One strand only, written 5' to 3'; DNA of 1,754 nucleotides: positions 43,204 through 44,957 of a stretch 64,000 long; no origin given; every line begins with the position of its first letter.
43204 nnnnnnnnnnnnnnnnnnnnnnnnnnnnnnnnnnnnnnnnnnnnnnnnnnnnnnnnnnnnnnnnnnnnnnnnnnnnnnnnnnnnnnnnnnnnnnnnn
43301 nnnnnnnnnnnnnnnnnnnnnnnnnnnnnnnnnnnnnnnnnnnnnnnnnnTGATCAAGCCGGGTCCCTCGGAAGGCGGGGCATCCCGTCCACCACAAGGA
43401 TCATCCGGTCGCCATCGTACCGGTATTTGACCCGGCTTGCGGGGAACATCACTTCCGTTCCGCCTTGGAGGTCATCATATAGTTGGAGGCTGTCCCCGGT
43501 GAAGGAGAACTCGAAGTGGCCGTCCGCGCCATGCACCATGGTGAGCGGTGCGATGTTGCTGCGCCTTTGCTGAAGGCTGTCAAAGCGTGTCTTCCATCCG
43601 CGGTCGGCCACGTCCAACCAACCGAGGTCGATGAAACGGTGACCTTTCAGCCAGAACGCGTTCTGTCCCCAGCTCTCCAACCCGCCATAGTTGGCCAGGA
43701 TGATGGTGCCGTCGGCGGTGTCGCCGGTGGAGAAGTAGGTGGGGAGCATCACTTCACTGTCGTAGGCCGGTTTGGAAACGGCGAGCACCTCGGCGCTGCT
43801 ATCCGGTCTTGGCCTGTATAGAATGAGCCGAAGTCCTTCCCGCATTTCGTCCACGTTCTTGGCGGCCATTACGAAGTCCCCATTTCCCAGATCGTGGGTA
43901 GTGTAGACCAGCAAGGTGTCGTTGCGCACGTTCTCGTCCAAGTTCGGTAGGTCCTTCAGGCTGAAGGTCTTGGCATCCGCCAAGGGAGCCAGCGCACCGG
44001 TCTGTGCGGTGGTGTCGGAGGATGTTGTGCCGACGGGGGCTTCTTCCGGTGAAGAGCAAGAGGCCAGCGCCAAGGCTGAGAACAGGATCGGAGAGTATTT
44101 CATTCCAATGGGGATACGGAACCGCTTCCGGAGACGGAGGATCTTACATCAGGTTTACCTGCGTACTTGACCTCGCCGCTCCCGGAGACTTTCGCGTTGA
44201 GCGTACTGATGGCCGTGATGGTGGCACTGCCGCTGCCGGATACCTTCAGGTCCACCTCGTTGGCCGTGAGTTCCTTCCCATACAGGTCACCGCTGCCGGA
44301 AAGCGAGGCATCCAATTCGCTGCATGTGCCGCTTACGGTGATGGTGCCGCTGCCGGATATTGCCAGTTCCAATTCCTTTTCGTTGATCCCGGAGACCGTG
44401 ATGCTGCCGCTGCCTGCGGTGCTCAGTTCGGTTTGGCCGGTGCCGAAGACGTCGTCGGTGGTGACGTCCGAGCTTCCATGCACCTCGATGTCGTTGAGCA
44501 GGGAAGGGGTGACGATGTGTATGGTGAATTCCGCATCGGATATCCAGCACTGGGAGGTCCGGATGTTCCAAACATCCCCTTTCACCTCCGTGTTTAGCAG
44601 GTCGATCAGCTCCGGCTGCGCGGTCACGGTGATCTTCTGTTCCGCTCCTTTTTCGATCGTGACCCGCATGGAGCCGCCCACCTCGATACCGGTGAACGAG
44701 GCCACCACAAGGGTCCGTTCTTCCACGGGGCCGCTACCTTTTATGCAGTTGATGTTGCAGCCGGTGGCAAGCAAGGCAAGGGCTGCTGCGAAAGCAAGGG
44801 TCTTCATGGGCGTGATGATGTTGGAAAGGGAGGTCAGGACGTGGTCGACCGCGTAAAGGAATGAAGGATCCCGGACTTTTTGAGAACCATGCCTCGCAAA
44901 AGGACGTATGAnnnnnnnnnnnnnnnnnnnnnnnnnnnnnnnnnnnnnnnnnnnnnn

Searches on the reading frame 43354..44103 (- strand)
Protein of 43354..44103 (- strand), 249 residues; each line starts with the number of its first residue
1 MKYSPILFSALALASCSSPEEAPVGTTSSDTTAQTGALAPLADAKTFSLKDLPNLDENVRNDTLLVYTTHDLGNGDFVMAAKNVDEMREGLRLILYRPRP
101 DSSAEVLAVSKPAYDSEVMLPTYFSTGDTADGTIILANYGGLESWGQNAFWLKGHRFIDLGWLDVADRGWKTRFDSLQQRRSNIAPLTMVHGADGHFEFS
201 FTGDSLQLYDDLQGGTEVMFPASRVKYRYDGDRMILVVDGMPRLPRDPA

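Call 18: find_encoding_contigs(protein=window:43354-44103:-, flank=10000, max_places=5)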
Protein window:43354-44103:- (249 aa): 1 contig read that carries it; 1 place shown.
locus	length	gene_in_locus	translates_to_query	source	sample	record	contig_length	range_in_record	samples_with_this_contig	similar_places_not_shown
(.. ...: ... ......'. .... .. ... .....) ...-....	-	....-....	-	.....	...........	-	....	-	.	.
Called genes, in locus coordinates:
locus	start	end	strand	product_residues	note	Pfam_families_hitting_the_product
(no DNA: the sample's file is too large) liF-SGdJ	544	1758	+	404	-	PF05222:AlaDh_PNT_N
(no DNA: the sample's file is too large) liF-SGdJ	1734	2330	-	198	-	PF19788:DUF6272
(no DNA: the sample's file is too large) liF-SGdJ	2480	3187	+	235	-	PF10988:DUF2807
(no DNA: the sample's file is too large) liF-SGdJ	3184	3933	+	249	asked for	-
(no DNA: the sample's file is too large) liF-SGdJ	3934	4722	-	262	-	-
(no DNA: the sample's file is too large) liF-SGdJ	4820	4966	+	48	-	-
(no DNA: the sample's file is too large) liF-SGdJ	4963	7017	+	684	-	PF19408:PKD_6 (weak), PF13585:CHU_C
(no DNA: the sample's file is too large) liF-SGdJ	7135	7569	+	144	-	PF01047:MarR (weak)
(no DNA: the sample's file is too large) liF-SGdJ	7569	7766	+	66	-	?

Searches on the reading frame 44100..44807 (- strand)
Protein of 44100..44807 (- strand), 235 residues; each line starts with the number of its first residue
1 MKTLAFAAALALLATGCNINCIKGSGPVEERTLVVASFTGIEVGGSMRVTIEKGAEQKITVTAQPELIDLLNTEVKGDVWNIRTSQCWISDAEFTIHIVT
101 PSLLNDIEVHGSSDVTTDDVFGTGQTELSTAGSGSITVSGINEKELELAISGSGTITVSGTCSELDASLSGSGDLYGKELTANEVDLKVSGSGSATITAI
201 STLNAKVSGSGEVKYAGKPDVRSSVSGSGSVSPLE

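Call 19: find_encoding_contigs(protein=window:44100-44807:-, flank=10000, max_places=5)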
Protein window:44100-44807:- (235 aa): 1 contig read that carries it; 1 place shown.
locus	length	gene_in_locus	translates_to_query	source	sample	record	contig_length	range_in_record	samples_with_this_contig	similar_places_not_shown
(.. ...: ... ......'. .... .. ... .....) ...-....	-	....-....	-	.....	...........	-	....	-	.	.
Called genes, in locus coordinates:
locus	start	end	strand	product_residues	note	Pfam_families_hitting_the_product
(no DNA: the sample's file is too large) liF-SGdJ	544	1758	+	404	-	PF05222:AlaDh_PNT_N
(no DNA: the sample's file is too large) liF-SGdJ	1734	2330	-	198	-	PF19788:DUF6272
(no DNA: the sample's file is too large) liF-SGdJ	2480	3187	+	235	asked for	PF10988:DUF2807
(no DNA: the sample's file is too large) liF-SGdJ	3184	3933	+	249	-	-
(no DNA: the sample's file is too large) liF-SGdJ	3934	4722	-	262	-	-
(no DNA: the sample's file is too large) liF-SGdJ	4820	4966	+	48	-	-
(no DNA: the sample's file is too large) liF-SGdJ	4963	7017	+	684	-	PF19408:PKD_6 (weak), PF13585:CHU_C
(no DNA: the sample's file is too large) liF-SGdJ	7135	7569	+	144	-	PF01047:MarR (weak)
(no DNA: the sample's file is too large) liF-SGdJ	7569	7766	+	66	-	?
